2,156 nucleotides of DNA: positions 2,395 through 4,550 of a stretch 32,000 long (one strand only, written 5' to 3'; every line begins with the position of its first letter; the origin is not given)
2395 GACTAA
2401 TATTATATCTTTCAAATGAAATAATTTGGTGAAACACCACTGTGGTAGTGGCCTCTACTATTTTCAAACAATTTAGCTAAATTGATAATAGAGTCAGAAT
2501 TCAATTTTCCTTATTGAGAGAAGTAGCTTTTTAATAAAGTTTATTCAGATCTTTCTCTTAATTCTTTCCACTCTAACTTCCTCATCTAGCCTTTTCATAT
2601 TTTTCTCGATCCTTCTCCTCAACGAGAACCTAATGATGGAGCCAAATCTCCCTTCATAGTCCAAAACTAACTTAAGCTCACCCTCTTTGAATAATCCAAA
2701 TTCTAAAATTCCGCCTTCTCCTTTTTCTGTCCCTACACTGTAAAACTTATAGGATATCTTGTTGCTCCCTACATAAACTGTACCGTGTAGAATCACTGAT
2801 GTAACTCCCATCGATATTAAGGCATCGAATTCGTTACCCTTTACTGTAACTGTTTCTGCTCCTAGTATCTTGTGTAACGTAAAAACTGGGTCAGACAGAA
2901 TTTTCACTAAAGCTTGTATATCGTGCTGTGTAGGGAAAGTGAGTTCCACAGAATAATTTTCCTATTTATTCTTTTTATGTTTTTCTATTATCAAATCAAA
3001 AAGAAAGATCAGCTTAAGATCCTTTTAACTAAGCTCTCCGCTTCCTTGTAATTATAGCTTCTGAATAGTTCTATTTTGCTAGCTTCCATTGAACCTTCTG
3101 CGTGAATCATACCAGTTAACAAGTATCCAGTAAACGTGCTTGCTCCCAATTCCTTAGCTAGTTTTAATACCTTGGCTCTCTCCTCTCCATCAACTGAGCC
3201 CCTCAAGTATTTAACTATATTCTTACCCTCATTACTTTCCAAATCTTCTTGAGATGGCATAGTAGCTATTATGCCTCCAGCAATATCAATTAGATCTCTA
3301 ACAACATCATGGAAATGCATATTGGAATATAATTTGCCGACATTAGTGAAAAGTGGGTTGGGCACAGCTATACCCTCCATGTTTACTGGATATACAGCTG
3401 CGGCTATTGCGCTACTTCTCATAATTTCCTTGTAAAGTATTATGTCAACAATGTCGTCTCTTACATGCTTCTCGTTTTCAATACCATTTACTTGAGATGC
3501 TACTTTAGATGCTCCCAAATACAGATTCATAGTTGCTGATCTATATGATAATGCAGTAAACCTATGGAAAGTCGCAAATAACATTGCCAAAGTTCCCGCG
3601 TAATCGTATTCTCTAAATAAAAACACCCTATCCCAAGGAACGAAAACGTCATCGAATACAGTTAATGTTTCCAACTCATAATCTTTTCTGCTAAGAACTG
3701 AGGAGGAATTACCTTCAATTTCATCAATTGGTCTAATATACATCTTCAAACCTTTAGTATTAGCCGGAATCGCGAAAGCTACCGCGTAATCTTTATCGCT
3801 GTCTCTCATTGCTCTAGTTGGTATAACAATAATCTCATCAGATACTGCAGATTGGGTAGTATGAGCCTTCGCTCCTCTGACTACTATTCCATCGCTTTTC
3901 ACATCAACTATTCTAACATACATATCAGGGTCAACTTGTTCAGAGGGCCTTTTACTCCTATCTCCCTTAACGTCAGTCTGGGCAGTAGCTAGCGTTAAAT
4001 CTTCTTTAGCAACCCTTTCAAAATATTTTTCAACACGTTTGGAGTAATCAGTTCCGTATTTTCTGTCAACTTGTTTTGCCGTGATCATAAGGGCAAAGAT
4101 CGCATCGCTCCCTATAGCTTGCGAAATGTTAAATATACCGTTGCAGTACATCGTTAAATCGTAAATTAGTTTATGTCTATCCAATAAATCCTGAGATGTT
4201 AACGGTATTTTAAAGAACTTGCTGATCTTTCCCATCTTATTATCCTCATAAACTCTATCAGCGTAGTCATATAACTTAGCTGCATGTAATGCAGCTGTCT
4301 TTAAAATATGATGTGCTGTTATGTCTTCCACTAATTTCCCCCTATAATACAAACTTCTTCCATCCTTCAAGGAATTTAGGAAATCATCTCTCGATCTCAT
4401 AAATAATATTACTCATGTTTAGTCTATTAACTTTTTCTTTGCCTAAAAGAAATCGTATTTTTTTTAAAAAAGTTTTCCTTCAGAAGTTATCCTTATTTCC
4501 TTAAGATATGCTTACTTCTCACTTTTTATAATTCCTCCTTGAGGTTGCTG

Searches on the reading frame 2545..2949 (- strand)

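Call 52: search_protein_families(library=pfam, proteins=[window:2545-2949:-], max_evalue=0.1)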
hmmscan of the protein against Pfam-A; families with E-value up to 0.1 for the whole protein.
window:2545-2949:- (134 aa): 1 family
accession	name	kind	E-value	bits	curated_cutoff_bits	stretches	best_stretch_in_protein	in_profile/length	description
PF11485.14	STK_08120-like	-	8e-41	139.8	21.6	1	2-134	4-136/136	STK_08120-like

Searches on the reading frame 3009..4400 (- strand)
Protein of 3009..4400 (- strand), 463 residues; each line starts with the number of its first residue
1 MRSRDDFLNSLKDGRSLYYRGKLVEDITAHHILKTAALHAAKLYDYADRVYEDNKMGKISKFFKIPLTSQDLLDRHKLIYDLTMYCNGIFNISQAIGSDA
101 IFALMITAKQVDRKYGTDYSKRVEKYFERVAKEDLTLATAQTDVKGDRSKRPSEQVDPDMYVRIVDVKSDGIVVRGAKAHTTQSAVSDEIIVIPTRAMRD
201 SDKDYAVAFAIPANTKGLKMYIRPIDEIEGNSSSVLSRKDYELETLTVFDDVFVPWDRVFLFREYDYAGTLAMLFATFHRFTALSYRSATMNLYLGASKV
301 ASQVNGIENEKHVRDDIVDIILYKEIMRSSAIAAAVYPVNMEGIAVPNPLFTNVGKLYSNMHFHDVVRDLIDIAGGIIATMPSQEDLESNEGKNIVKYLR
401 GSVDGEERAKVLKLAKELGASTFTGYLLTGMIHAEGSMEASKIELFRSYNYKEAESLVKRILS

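Call 7: search_protein_families(library=pfam, proteins=[window:3009-4400:-])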
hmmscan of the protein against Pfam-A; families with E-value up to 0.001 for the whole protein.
window:3009-4400:- (463 aa): 3 families
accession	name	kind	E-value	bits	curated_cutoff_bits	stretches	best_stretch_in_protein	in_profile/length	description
PF11794.13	HpaB_N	-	8e-82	275.3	35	1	5-261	3-270/270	4-hydroxyphenylacetate 3-hydroxylase N terminal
PF03241.18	HpaB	-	7e-55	185.7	25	1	268-462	1-201/202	4-hydroxyphenylacetate 3-hydroxylase C terminal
PF02770.24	Acyl-CoA_dh_M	-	0.00026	21.6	33.3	1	165-228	21-81/97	Acyl-CoA dehydrogenase, middle domain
